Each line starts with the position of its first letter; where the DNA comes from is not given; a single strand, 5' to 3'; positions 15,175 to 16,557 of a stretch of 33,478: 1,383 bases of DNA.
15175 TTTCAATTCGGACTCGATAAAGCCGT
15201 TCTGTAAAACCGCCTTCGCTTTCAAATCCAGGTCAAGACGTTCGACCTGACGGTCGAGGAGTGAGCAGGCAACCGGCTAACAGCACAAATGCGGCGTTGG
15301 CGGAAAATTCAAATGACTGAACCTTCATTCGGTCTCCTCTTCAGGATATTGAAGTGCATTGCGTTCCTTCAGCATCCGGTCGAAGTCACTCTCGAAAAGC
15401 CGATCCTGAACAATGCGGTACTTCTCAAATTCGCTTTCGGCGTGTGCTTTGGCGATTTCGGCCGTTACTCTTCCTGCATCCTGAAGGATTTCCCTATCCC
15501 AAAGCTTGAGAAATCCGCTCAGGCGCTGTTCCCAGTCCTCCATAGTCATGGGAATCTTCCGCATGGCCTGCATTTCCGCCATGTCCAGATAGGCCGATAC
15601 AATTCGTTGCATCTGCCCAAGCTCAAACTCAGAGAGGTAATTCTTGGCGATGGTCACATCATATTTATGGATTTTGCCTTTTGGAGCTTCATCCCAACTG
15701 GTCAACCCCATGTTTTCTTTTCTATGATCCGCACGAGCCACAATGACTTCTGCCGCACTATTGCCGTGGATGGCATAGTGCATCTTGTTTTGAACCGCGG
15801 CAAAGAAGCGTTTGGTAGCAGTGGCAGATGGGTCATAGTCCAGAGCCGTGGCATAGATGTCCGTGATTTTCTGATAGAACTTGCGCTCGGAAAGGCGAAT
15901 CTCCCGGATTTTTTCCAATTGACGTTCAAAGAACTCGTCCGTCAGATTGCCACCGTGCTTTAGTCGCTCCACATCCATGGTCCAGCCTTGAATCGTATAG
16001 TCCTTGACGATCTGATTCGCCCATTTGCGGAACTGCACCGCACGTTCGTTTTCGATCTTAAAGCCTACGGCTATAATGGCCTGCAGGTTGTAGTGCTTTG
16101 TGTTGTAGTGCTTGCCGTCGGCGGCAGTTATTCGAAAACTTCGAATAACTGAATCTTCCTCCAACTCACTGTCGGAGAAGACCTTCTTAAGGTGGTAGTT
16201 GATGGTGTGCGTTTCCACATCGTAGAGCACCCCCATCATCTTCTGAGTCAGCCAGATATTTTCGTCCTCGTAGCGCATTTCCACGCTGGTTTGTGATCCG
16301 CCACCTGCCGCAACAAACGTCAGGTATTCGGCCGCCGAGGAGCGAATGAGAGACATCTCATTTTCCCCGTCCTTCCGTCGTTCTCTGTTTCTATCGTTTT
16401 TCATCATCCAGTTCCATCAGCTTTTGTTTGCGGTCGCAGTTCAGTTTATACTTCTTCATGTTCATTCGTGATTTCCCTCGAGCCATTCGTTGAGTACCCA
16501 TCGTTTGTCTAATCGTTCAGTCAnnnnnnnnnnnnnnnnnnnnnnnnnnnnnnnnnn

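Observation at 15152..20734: Orphaned 'type I R-M passenger' operon: ORF6N fragment, two YhcG nucleases, a 44-aa ORF, a Schlafen-like AlbA_2/HATPase/wHTH protein and RhuM, with no hsdR or hsdM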

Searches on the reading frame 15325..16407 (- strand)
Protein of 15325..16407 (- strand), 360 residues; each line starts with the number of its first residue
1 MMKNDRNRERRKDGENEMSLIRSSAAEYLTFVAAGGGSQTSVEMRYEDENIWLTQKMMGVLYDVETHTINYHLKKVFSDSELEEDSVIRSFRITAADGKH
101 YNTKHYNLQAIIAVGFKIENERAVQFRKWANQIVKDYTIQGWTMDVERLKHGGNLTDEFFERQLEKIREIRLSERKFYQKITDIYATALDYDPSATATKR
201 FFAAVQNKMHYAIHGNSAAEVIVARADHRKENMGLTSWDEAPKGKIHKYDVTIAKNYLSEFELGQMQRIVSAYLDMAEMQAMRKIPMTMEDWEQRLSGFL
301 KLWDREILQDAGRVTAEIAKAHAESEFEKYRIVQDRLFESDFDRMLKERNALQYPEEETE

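Call 3: search_protein_families(library=pfam, proteins=[window:15325-16407:-], max_evalue=0.01)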
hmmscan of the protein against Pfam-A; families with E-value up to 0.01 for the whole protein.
window:15325-16407:- (360 aa): 1 family
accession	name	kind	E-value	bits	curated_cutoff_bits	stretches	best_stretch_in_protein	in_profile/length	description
PF13310.11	Virulence_RhuM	-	6.5e-104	347.1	33.7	1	86-336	1-249/252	Virulence protein RhuM family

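Call 4: search_protein_families(library=padloc, proteins=[window:15325-16407:-], max_evalue=0.01)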
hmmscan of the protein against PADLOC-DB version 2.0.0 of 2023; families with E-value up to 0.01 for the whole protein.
window:15325-16407:- (360 aa): 37 families (the best 25 are shown)
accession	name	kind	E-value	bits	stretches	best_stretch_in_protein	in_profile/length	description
PDLC04851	PDC-S05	-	1.5e-146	485.9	1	21-351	5-336/342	-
PDLC04868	PDC-S05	-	2.3e-139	462.2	1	25-350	5-330/335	-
PDLC04853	PDC-S05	-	6.7e-119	395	1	38-351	16-327/336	-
PDLC04871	PDC-S05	-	4.5e-115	383.2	1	28-350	133-457/468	-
PDLC04852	PDC-S05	-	7.4e-110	365.1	1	26-346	11-329/346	-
PDLC04843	PDC-S05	-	6.3e-104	345.7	1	38-347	16-320/330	-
PDLC04870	PDC-S05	-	3.1e-93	309.1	1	18-229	1-210/214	-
PDLC04864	PDC-S05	-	7.6e-93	308.8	1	82-352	1-269/277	-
PDLC04876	PDC-S05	-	9.8e-61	202.5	1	24-188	6-171/174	-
PDLC04860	PDC-S05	-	6.9e-51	169.8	2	16-116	7-104/141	-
PDLC04858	PDC-S05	-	6.3e-41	137.4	1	38-154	15-131/138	-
PDLC04854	PDC-S05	-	1.5e-40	137.1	1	38-189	14-170/212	-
PDLC04965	PDC-S23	-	7.8e-38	128.7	1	38-190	15-172/327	-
PDLC04964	PDC-S23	-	9.4e-38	128.2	1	38-158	14-137/331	-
PDLC04872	PDC-S05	-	1.6e-36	123.4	1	38-157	15-137/152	-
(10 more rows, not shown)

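Call 5: search_protein_families(library=ncbifam, proteins=[window:15325-16407:-], max_evalue=0.01)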
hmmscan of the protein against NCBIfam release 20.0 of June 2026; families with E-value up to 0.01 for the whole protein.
window:15325-16407:- (360 aa): 0 families

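Call 69: find_homologous_proteins(query=window:15325-16356:-, max_evalue=1e-30)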
Query window:15325-16356:- (343 aa): 8000 proteins with E <= 1e-30 among 8000 candidates; the best 120 are listed.
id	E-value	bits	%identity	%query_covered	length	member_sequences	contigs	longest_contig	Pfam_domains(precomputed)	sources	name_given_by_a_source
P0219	1.4e-224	762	100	100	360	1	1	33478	PF13310.12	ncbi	-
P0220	1.8e-195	666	87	100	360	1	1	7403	PF13310.12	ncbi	-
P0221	3.2e-195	666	89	96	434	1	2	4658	PF13310.12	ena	-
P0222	1.4e-194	663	86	99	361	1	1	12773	PF13310.12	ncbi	-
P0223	9.3e-193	657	85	100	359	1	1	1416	PF13310.12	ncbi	-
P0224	1.5e-192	657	85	99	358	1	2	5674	PF13310.12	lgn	-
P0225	1.7e-192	657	87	96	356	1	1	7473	PF13310.12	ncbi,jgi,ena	-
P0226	1.9e-192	656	85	100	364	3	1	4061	PF13310.12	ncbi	-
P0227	2.9e-192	656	87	96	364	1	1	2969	PF13310.12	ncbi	-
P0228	4.5e-192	655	85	100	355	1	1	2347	PF13310.12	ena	-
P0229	5.1e-192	655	88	96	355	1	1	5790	PF13310.12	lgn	-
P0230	6.8e-192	655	86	99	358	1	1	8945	PF13310.12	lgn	-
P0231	7.9e-192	654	87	96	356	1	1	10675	PF13310.12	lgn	-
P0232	1.0e-191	654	85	100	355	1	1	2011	PF13310.12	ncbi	-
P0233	2.5e-191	653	87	96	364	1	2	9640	PF13310.12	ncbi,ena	-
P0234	3.0e-191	653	85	100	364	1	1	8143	PF13310.12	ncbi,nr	ncbi:MAG: virulence RhuM family protein [Desulfobulbaceae bacterium]|nr:virulence RhuM family protei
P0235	3.2e-191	652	86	96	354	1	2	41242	PF13310.12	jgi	-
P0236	3.4e-191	652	86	96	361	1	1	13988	PF13310.12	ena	-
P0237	3.9e-191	652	87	96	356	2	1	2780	PF13310.12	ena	-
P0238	6.7e-191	651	85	99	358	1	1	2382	PF13310.12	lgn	-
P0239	6.9e-191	651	86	96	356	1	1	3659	PF13310.12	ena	-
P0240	8.4e-191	651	87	96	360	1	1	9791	PF13310.12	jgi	jgi:hypothetical protein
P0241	1.3e-190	650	84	99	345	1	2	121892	PF13310.12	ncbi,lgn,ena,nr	ncbi:MAG: virulence RhuM family protein [Myxococcota bacterium]|nr:virulence RhuM family protein [My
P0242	1.9e-190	650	85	96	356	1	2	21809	PF13310.12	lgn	-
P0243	2.7e-190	649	86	96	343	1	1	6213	PF13310.12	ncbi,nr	ncbi:MAG: virulence RhuM family protein [Pirellulales bacterium]|nr:virulence RhuM family protein [P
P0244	7.5e-190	648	87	96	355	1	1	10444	PF13310.12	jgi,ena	-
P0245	7.8e-190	648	86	96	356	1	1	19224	PF13310.12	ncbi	-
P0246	8.7e-190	648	87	96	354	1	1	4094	PF13310.12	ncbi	-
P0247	8.8e-190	648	86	96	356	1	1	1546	PF13310.12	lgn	-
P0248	9.0e-190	648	84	99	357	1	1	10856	PF13310.12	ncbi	-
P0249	1.5e-189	647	87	96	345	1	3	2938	PF13310.12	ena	-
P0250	2.0e-189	647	86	96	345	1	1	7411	PF13310.12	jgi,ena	-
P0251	2.0e-189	647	85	97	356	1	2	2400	PF13310.12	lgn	-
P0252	2.3e-189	646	85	99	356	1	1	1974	PF13310.12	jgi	jgi:hypothetical protein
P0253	2.7e-189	646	86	96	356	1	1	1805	PF13310.12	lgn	-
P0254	2.9e-189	646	86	96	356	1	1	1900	PF13310.12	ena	-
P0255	3.5e-189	646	85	97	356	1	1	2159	PF13310.12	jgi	jgi:hypothetical protein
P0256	4.0e-189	646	86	96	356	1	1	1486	PF13310.12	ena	-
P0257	4.0e-189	646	86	96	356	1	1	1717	PF13310.12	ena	-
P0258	4.0e-189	646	85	96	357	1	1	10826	PF13310.12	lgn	-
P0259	4.7e-189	645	85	97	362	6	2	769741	PF13310.12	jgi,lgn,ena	jgi:hypothetical protein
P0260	5.0e-189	645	86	96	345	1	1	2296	PF13310.12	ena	-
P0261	5.1e-189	645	86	96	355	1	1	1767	PF13310.12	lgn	-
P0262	5.3e-189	645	85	97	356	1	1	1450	PF13310.12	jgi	jgi:hypothetical protein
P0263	5.3e-189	645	86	96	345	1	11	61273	PF13310.12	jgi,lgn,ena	-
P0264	6.6e-189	645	86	96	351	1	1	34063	PF13310.12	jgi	jgi:hypothetical protein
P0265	7.4e-189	645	85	99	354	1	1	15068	PF13310.12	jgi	jgi:hypothetical protein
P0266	7.9e-189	645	87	96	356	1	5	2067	PF13310.12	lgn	-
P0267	7.9e-189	645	86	96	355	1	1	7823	PF13310.12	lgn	-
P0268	7.9e-189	645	85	97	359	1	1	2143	PF13310.12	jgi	-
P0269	8.2e-189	645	87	96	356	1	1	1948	PF13310.12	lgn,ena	-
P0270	1.0e-188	644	83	99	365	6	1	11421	PF13310.12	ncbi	ncbi:MAG: virulence RhuM family protein [Kiritimatiellales bacterium]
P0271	1.0e-188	644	86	96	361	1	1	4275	PF13310.12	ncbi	-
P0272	1.1e-188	644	84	97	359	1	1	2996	PF13310.12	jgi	-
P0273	1.2e-188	644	85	99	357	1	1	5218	PF13310.12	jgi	jgi:hypothetical protein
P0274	1.2e-188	644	85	96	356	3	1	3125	PF13310.12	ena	-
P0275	1.2e-188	644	85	97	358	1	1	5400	PF13310.12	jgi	jgi:hypothetical protein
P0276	1.5e-188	644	85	96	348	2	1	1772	PF13310.12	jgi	-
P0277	1.6e-188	644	86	96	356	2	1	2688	PF13310.12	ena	-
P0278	1.7e-188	643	84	99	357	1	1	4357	PF13310.12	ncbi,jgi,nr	ncbi:MAG: virulence RhuM family protein [Opitutaceae bacterium]|jgi:hypothetical protein|nr:virulenc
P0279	1.8e-188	643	86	96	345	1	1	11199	PF13310.12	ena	-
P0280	1.9e-188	643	86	96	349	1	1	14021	PF13310.12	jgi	jgi:hypothetical protein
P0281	2.2e-188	643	84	99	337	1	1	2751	PF13310.12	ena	-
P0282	2.4e-188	643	86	96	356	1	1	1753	PF13310.12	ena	-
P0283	2.6e-188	643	85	96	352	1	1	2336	PF13310.12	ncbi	-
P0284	2.7e-188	643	86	96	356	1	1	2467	PF13310.12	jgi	jgi:hypothetical protein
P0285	3.8e-188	642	84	100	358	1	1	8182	PF13310.12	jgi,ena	-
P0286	4.0e-188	642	83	98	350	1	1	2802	PF13310.12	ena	-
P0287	4.1e-188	642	84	99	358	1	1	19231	PF13310.12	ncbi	ncbi:MAG: virulence RhuM family protein [Candidatus Omnitrophota bacterium]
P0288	5.4e-188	642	85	97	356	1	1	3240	PF13310.12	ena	-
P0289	6.1e-188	642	84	99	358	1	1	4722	PF13310.12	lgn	-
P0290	6.1e-188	642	85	97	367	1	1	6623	PF13310.12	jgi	jgi:hypothetical protein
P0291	8.2e-188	641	84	99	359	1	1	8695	PF13310.12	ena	-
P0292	8.5e-188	641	86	96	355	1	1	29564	PF13310.12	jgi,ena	-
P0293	8.9e-188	641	83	99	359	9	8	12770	PF13310.12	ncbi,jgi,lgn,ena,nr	ncbi:MAG TPA: cell filamentation protein Fic [Desulfobulbaceae bacterium]|nr:cell filamentation prot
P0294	1.3e-187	641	86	97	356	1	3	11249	PF13310.12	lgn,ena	-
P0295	1.3e-187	641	85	96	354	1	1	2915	PF13310.12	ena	-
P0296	1.4e-187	640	85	97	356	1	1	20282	PF13310.12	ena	-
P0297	1.4e-187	640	86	95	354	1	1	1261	PF13310.12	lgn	-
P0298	1.5e-187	640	85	97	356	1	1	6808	PF13310.12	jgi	jgi:hypothetical protein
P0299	1.5e-187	640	85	96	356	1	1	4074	PF13310.12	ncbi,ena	-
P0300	1.5e-187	640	85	97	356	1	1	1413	PF13310.12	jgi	jgi:hypothetical protein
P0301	1.6e-187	640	83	98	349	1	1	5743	PF13310.12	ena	-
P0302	1.8e-187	640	84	97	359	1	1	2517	PF13310.12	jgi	-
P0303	1.8e-187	640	83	99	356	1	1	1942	PF13310.12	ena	-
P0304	1.8e-187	640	83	99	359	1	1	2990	PF13310.12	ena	-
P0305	2.0e-187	640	85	97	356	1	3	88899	PF13310.12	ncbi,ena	-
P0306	2.0e-187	640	85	97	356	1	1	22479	PF13310.12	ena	-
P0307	2.2e-187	640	85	96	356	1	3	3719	PF13310.12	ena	-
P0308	2.2e-187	640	86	96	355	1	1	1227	PF13310.12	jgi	-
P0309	2.4e-187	640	85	97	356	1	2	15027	PF13310.12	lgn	-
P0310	2.5e-187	640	85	96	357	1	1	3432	PF13310.12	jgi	-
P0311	2.7e-187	640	86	96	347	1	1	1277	PF13310.12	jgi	-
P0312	2.9e-187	639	83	98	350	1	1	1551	PF13310.12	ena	-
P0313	3.2e-187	639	86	96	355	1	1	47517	PF13310.12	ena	-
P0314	3.3e-187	639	85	97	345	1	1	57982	PF13310.12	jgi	-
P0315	4.0e-187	639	85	97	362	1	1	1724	PF13310.12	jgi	jgi:hypothetical protein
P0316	4.1e-187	639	85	97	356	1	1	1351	PF13310.12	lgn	-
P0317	5.1e-187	639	84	98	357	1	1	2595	PF13310.12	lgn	-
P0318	5.3e-187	639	84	99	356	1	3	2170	PF13310.12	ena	-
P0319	5.6e-187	638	84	99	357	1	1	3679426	PF13310.12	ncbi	ncbi:virulence RhuM family protein [Thiovibrio sp. JS02]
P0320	5.8e-187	638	84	99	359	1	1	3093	PF13310.12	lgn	-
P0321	6.0e-187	638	83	99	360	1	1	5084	PF13310.12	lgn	-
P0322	6.7e-187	638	86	96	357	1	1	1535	PF13310.12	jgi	jgi:hypothetical protein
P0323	6.8e-187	638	84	99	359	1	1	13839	PF13310.12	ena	-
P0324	7.2e-187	638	85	97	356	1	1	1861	PF13310.12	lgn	-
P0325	7.3e-187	638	85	99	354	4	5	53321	PF13310.12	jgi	jgi:hypothetical protein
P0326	8.6e-187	638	85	97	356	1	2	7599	PF13310.12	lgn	-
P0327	8.9e-187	638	85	97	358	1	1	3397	PF13310.12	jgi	jgi:hypothetical protein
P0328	1.1e-186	638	85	97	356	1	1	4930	PF13310.12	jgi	jgi:hypothetical protein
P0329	1.1e-186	638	83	99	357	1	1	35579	PF13310.12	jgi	jgi:hypothetical protein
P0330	1.2e-186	637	84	99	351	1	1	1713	PF13310.12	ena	-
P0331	1.3e-186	637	85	97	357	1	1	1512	PF13310.12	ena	-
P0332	1.4e-186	637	85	96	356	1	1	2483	PF13310.12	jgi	jgi:hypothetical protein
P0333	1.4e-186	637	83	99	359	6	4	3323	PF13310.12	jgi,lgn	-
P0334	1.5e-186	637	84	100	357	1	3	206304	PF13310.12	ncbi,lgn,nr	ncbi:MAG: virulence RhuM family protein [Proteobacteria bacterium]|nr:virulence RhuM family protein 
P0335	1.5e-186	637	83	99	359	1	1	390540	PF13310.12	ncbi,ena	-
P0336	1.5e-186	637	85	97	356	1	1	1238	PF13310.12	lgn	-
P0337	1.8e-186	637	84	97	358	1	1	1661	PF13310.12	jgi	jgi:hypothetical protein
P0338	1.9e-186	637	85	97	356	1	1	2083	PF13310.12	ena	-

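Call 70: find_encoding_contigs(protein=P0219, flank=6000, max_places=2)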
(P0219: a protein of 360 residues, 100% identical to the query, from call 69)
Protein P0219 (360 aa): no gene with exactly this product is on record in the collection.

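Call 71: find_encoding_contigs(protein=P0222, flank=8000, max_places=2)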
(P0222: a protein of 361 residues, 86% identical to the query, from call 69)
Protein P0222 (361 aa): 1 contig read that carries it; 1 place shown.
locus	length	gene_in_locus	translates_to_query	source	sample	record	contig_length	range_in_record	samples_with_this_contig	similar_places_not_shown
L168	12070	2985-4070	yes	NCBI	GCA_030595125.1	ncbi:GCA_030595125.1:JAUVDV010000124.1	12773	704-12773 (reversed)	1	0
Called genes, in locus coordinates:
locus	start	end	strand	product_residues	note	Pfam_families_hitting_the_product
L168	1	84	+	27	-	?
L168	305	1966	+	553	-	PF00239:Resolvase, PF07508:Recombinase, PF13408:Zn_ribbon_recom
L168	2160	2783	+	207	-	PF09335:VTT_dom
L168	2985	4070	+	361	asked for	PF13310:Virulence_RhuM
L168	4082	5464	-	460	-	PF05195:AMP_N, PF00557:Peptidase_M24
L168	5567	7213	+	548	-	PF00496:SBP_bac_5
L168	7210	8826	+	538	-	PF00528:BPD_transp_1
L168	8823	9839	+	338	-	PF12911:OppC_N (weak), PF00528:BPD_transp_1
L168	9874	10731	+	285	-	PF17827:PrmC_N, PF03602:Cons_hypoth95 (weak), PF05175:MTS, PF06325:PrmA, PF12847:Methyltransf_18 (weak), PF01170:UPF0020 (weak), PF13847:Methyltransf_31, PF13649:Methyltransf_25, +1 more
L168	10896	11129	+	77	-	-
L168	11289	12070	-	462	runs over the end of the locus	PF13518:HTH_28 (weak), PF13551:HTH_29 (weak), PF13565:HTH_32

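Call 72: find_encoding_contigs(protein=P0270, flank=8000, max_places=2)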
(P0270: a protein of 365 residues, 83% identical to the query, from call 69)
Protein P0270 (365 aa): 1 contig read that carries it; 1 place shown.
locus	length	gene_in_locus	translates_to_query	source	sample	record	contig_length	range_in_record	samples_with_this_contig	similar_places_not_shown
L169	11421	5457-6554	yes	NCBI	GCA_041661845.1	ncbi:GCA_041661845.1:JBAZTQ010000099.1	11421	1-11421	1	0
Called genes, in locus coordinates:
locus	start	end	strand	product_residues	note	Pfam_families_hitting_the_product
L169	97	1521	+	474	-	PF14821:Thr_synth_N, PF00291:PALP, PF24857:THR4_C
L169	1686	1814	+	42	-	-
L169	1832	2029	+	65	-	-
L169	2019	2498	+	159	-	-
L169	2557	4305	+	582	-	PF08238:Sel1, PF00089:Trypsin (weak), PF13365:Trypsin_2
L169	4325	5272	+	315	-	-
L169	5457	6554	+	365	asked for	PF13310:Virulence_RhuM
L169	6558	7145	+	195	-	PF06414:Zeta_toxin, PF13671:AAA_33 (weak)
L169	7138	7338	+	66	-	-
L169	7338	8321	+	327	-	PF00579:tRNA-synt_1b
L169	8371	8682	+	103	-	PF02604:PhdYeFM_antitox (weak)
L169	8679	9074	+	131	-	PF01850:PIN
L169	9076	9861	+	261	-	PF02616:SMC_ScpA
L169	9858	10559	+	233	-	PF04079:SMC_ScpB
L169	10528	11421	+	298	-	PF01817:CM_2, PF00800:PDT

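Call 75: search_solved_structures(query=window:15325-16356:-, max_evalue=1)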
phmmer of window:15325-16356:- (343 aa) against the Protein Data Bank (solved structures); distinct sequences matched with E-value up to 1: 0.

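Call 94: list_cluster_members(proteins=[P0219])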
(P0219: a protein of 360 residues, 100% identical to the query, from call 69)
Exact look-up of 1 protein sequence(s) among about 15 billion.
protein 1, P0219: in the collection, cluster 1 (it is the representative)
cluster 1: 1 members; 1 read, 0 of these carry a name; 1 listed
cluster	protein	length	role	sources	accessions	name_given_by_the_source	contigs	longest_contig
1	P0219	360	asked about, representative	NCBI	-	-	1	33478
